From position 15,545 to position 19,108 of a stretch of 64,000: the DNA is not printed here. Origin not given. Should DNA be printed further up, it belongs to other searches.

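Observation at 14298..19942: Translationally coupled gshB / zinc-ribbon-cyclase-STAND-TPR / MFS operon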

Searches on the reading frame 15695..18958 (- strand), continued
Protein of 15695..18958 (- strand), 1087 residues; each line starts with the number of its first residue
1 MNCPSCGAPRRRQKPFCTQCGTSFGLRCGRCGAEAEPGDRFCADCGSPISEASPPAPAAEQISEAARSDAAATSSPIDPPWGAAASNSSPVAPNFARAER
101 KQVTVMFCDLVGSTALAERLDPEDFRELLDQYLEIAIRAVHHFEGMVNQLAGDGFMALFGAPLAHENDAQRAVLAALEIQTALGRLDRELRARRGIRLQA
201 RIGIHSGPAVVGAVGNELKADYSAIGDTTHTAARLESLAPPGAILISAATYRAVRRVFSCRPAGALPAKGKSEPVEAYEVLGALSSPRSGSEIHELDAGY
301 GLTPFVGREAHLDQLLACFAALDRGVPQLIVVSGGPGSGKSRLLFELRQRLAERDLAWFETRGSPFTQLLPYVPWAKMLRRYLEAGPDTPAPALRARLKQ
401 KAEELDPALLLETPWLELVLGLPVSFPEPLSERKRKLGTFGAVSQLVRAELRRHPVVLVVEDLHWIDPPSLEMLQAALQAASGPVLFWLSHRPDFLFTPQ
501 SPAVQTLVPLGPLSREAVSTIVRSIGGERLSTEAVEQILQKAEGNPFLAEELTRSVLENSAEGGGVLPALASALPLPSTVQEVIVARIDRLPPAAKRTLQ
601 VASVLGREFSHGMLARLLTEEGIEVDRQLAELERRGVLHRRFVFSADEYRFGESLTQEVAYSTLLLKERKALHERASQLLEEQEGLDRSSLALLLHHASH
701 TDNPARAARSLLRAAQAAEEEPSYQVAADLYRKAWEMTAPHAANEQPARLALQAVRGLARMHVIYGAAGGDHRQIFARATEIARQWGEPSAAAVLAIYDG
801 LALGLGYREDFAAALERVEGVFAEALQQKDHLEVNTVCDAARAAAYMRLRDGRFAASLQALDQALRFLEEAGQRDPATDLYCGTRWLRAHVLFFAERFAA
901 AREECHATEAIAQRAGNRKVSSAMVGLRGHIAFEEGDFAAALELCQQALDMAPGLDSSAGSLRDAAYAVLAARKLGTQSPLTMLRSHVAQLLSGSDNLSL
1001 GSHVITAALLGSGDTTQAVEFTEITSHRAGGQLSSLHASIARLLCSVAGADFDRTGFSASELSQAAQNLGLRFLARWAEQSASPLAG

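Call 17: find_related_loci(query=window:15695-18958:-, collection=genome_contigs, flank=10000)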
Query window:15695-18958:- (1087 aa) in genome_contigs; peptide patterns used: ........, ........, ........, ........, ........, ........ (x = any residue, [..] = any of these).
111 stretches matched a pattern; 2 encode a relative of the query (tblastn E <= 1e-3); 2 distinct loci.
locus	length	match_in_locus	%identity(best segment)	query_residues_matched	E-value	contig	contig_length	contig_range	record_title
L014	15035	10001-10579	35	97-288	5e-29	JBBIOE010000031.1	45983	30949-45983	MAG: Archangiaceae bacterium isolate PLS170224_bin_272 NODE_491_length_45983_cov_3.20394, whole genome shotgun sequence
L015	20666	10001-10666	32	97-319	4e-27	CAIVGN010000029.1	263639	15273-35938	MAG: uncultured Archangium sp. isolate Ja1_bin-1494 genome assembly, contig: bin-1494:029/251, whole genome shotgun sequ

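Call 21: find_encoding_contigs(protein=P0008, flank=10000, max_places=2)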
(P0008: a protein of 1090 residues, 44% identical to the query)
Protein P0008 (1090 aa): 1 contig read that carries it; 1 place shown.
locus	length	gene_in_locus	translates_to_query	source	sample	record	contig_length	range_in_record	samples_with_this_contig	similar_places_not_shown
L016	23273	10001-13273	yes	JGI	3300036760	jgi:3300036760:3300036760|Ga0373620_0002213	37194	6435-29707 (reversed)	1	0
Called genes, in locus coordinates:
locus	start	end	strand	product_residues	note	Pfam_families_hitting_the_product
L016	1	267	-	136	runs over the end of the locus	PF00578:AhpC-TSA (weak)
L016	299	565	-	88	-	PF13635:DUF4143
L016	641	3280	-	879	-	PF22422:MGH1-like_GH, PF03200:Glyco_hydro_63 (weak)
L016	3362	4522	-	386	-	PF04055:Radical_SAM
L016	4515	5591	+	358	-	PF01008:IF-2B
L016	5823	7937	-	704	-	-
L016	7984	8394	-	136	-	PF01243:PNPOx_N, PF12900:Pyridox_ox_2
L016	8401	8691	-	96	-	-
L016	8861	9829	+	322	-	PF02951:GSH-S_N, PF02955:GSH-S_ATP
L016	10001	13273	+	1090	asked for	PF00211:Guanylate_cyc, PF13191:AAA_16, PF13424:TPR_12 (faint)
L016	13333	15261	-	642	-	PF02776:TPP_enzyme_N, PF00205:TPP_enzyme_M, PF02775:TPP_enzyme_C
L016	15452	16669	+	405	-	PF02786:CPSase_L_D2 (faint)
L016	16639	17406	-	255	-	PF13489:Methyltransf_23, PF05175:MTS (weak), PF07091:FmrO (weak), PF08241:Methyltransf_11, PF08242:Methyltransf_12, PF13649:Methyltransf_25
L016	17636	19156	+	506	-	PF00890:FAD_binding_2 (faint), PF01266:DAO (weak), PF05199:GMC_oxred_C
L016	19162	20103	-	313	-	PF00535:Glycos_transf_2, PF13641:Glyco_tranf_2_3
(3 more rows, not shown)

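Call 22: find_encoding_contigs(protein=P0010, flank=10000, max_places=2)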
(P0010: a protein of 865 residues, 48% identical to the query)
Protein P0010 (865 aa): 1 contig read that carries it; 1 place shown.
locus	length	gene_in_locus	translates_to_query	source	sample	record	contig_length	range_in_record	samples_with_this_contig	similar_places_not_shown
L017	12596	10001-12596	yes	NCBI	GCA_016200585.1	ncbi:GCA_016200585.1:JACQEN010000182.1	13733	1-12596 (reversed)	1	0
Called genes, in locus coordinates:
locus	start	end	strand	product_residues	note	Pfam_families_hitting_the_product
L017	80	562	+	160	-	PF02559:CarD_TRCF_RID, PF21095:CarD_C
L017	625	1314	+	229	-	PF01128:IspD, PF12804:NTP_transf_3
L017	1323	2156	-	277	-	PF02540:NAD_synthase (weak)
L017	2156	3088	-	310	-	PF00291:PALP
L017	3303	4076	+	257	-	PF01075:Glyco_transf_9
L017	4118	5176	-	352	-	PF04055:Radical_SAM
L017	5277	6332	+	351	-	PF01008:IF-2B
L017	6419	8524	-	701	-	-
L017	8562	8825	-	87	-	-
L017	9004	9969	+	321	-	PF02951:GSH-S_N, PF08443:RimK, PF02955:GSH-S_ATP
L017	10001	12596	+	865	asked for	PF12773:DZR, PF13240:Zn_Ribbon_1 (weak), PF13248:Zn_ribbon_3 (weak), PF00211:Guanylate_cyc, PF13191:AAA_16, PF13401:AAA_22 (faint)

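Call 23: find_encoding_contigs(protein=P0003, flank=10000, max_places=2)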
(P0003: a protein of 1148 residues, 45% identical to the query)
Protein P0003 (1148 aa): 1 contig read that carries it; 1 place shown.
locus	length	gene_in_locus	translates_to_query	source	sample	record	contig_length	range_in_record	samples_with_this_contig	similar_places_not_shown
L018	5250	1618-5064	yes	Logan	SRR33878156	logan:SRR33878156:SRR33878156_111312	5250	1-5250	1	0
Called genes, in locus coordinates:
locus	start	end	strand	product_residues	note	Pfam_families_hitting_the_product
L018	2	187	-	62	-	?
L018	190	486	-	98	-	-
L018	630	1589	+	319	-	PF02951:GSH-S_N, PF02955:GSH-S_ATP, PF08443:RimK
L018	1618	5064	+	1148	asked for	PF12773:DZR, PF13240:Zn_Ribbon_1, PF13248:Zn_ribbon_3 (weak), PF00211:Guanylate_cyc, PF13191:AAA_16, PF17874:TPR_MalT (faint), PF13424:TPR_12 (faint)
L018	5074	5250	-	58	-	?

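Call 25: search_protein_families(library=padloc, proteins=[window:15695-18958:-], max_evalue=0.01)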
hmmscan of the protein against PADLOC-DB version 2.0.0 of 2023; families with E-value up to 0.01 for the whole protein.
window:15695-18958:- (1087 aa): 12 families
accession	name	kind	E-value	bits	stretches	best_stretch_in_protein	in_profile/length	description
PDLC02367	PycC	-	6.9e-20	69.4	1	100-255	41-193/226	-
PDLC00734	PycC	-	1e-19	68.9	1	97-251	184-341/374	Pycsar cyclase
PDLC02370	PycC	-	1.7e-13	48.7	1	99-245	78-229/340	-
PDLC00766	PycC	-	4.6e-13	47.2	1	98-256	39-197/232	Pycsar cyclase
PDLC02369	PycC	-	1e-12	46.2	1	100-256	44-193/248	-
PDLC00763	PycC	-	1.4e-09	35.8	1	101-254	52-207/268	Pycsar cyclase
PDLC00767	PycC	-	1.5e-09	35.7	1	98-205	88-197/337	Pycsar cyclase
PDLC00761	PycC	-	1.4e-08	32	1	101-183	104-186/438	Pycsar cyclase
PDLC00764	PycC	-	3.7e-08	30.7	1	98-184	90-173/449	Pycsar cyclase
PDLC00765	PycC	-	4e-08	30.7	1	100-255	254-413/477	Pycsar cyclase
PDLC02368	PycC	-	5e-06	24.3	1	95-241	37-184/234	-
PDLC02366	PycC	-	0.00055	17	1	158-253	107-200/486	-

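Call 33: find_related_loci(query=A1, collection=metagenome_contigs, flank=6000)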
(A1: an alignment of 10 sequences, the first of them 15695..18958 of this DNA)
Query A1 (1087 aa) in metagenome_contigs; peptide patterns used: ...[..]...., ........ (x = any residue, [..] = any of these).
600 stretches matched a pattern (row limit reached: there are more); 581 encode a relative of the query (tblastn E <= 1e-3); the best 80 are kept; 80 distinct loci.
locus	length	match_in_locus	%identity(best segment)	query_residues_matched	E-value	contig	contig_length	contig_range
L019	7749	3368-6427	42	1-1040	0e+0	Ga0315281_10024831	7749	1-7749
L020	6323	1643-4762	42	1-1040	0e+0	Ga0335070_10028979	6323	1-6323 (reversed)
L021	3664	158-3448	41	1-1079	0e+0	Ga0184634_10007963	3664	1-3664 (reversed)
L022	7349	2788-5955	41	1-1033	0e+0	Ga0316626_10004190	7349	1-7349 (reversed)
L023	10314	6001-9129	40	1-1041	0e+0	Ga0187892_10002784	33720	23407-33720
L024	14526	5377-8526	41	1-1052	0e+0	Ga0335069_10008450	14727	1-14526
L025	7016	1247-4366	40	1-1033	0e+0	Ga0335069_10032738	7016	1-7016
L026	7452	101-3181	40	1-1042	0e+0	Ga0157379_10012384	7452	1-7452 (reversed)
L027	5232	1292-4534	41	1-1086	0e+0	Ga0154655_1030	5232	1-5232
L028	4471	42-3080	42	1-1023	0e+0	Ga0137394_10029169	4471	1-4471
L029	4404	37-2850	44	99-1033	0e+0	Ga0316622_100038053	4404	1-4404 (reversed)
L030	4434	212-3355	42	5-1041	0e+0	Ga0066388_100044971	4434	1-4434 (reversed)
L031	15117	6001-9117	41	1-1052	0e+0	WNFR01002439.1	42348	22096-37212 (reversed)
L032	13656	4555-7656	41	1-1041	0e+0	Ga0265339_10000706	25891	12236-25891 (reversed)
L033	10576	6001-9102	41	1-1041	0e+0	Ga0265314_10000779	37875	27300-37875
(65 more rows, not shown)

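Call 57: predict_structure(alignment_id=A2)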
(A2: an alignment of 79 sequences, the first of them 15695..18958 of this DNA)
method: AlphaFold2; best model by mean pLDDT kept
length: 1087 residues; sequences in the alignment: 79
mean_pLDDT: 82.6   pTM: 0.71
mean pLDDT of the five models: 82.6, 82.2, 80.6, 80.3, 79.4
residues with pLDDT >= 90: 571; 70-90: 327; 50-70: 73; < 50: 116
segments of 3 or more residues with pLDDT < 50: 52-114, 144-147, 150-166, 210-225, 287-300
pLDDT, mean of each block of 10 residues (from residue 1): 78 78 77 78 78 38 31 31 35 37 33 50 72 75 53 42 52 85 85 79 72 34 51 81 88 86 80 83 64 38 84 97 95 92 93 95 84 92 87 95 95 94 83 81 94 96 91 90 96 91 96 95 87 90 91 83 55 71 86 95 92 95 95 86 76 86 94 95 85 91 94 91 87 96 96 96 84 93 96 96 92 97 96 95 97 98 97 90 96 97 97 88 96 97 95 72 95 95 88 77 95 93 92 95 88 70 95 89 62
secondary structure, 60 per line:
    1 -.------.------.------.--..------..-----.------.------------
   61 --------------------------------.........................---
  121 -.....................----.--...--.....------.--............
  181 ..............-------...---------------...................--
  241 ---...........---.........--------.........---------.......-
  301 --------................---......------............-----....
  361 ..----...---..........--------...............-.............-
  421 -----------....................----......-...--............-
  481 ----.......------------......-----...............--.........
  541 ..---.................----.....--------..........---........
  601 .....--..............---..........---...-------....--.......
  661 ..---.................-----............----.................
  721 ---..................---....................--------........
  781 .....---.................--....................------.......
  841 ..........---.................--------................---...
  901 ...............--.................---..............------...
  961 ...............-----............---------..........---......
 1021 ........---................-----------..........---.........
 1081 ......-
elements in order (helices of 4 or more, strands of 3 or more residues): H93-117 H122-142 E150-152 H155-159 H169-194 E202-204 H220-238 E244-247 H248-254 E258-266 E275-283 H293-299 H309-324 E328-333 H340-351 E357-362 H373-382 H391-405 H407-419 H432-451 E456-461 H468-479 E485-491 E504-509 H515-529 H532-542 H546-562 H567-571 H580-589 H593-605 E608-610 H611-621 H625-634 E638-640 E648-651 H654-662 H666-682 H688-699 H704-720 H724-741 H745-764 H773-785 H789-805 H808-827 H834-850 H854-870 H879-894 H898-915 H918-934 H938-951 H958-975 H981-992 H1002-1011 H1015-1028 H1032-1047 H1059-1068 H1072-1086
